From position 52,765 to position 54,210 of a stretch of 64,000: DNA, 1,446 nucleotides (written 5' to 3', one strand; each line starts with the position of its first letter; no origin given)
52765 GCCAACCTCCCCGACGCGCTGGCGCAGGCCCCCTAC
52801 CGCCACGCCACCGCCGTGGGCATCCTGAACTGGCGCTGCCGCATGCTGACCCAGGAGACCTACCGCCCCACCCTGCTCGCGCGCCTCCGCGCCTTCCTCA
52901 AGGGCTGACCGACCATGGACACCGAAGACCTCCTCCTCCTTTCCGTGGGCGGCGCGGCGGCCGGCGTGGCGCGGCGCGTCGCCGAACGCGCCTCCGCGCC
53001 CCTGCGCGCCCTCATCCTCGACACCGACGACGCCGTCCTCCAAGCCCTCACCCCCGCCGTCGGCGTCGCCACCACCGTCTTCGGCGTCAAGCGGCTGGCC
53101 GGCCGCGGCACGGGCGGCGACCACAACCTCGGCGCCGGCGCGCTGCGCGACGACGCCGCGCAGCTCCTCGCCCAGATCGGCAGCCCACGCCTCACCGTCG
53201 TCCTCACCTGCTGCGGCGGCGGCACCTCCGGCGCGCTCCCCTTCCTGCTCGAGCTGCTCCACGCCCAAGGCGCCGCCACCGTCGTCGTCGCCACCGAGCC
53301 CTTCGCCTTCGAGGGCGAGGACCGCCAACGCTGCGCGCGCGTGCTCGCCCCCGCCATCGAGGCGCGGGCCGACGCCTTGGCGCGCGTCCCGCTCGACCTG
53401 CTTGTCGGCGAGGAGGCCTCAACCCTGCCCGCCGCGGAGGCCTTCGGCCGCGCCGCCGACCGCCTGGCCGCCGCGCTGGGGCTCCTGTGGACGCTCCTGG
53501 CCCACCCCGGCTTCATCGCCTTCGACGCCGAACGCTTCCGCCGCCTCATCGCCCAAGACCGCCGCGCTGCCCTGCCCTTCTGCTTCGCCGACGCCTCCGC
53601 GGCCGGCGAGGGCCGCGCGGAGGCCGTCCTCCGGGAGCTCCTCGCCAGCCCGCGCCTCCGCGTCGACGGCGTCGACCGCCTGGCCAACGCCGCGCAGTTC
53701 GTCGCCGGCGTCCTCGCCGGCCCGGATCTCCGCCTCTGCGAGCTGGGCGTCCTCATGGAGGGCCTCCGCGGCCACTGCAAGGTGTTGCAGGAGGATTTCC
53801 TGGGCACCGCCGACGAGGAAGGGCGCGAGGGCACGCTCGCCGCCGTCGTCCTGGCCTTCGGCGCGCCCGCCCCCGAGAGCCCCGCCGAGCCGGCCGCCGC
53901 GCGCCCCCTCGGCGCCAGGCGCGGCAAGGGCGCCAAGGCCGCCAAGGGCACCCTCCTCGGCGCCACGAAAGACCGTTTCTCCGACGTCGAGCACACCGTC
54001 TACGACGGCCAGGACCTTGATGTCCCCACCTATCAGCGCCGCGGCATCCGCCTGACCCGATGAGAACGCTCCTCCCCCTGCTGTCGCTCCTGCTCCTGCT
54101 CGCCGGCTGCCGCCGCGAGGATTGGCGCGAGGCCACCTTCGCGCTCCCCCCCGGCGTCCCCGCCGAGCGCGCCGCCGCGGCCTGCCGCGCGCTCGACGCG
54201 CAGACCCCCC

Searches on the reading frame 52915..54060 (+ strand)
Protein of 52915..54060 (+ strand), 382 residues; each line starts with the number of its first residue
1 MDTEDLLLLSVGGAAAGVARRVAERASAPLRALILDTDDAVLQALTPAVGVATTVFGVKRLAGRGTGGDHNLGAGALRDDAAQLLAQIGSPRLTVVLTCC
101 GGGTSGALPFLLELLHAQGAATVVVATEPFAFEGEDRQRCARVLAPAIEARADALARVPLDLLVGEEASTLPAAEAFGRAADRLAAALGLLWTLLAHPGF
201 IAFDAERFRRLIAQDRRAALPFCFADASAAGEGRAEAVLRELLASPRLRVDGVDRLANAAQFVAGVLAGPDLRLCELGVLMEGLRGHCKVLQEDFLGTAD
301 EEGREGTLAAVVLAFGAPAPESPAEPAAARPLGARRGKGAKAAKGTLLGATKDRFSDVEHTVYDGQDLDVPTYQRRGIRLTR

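Call 47: find_related_loci(query=window:52915-54060:+, collection=genome_contigs, flank=10000)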
Query window:52915-54060:+ (382 aa) in genome_contigs; peptide patterns used: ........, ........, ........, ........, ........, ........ (x = any residue, [..] = any of these).
258 stretches matched a pattern; 22 encode a relative of the query (tblastn E <= 1e-3); 21 distinct loci.
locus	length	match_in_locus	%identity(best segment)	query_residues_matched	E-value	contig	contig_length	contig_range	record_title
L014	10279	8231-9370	76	1-382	3e-161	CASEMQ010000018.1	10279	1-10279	uncultured Lentisphaeraceae bacterium isolate SI.A14.metabat-bins.110 genome assembly, contig: SI.A14.metabat-bins.110.f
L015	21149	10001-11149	70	1-382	8e-159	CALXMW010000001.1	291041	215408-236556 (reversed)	MAG: uncultured Kiritimatiellaeota bacterium isolate BRZ_QD__bin101 genome assembly, contig: BRZ_QD__NODE_11_length_2910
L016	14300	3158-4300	64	1-382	2e-153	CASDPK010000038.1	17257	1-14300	uncultured Lentisphaeraceae bacterium isolate O25_L1_391391_idba_bin.166 genome assembly, contig: O25_L1_391391_idba_bin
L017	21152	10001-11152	67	1-382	1e-150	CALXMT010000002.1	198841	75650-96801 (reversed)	MAG: uncultured Kiritimatiellaeota bacterium isolate BRZ_EK__bin27 genome assembly, contig: BRZ_EK__NODE_25_length_19884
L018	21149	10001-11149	66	1-382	2e-149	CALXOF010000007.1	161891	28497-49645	MAG: uncultured Kiritimatiellaeota bacterium isolate BRZ_KQ__bin80 genome assembly, contig: BRZ_KQ__NODE_128_length_1618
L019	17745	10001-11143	70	1-380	1e-147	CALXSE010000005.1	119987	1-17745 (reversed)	MAG: uncultured Kiritimatiellaeota bacterium isolate BRZ_KF__bin114 genome assembly, contig: BRZ_KF__NODE_195_length_119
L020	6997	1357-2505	60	1-382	4e-138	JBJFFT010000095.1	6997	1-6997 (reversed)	MAG: Candidatus Spyradenecus sp. isolate EHIM02_bin.006 NODE_2548_length_6997_cov_7.081821, whole genome shotgun sequenc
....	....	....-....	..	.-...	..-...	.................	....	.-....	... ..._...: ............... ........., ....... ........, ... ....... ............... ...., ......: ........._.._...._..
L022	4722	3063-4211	60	1-382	7e-140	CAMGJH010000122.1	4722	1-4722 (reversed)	MAG: uncultured Lentisphaeraceae bacterium isolate SRR11551383_bin.25_metaWRAP_v1.3_MAG genome assembly, contig: ERZ1147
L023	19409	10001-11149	58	1-382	7e-137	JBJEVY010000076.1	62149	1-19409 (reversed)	MAG: Candidatus Spyradenecus sp. isolate MAHA01_bin.015 NODE_42_length_62149_cov_7.379586, whole genome shotgun sequence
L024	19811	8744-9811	88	24-382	0e+0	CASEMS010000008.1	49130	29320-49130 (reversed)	uncultured Lentisphaeraceae bacterium isolate O35_L1_319319_idba_bin.186 genome assembly, contig: O35_L1_319319_idba_bin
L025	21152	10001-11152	53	1-382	1e-119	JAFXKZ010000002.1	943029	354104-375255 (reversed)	MAG: Kiritimatiellae bacterium isolate RGIG6510 Sheep_Rectum.Co__c2721056, whole genome shotgun sequence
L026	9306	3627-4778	52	1-382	7e-117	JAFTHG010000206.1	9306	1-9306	MAG: Kiritimatiellae bacterium isolate RGIG3817 Roe_deer_Cecum-1__c478409, whole genome shotgun sequence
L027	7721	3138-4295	52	1-382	1e-113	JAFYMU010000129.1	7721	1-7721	MAG: Kiritimatiellae bacterium isolate RGIG7233 Water_buffalos_Cecum-2__c667482, whole genome shotgun sequence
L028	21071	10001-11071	52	26-382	2e-109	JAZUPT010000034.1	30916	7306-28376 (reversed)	MAG: Candidatus Spyradenecus sp. isolate T1900044864_TS20190330.MAGScoT_cleanbin_000010 SGB_3119_k141_886447, whole geno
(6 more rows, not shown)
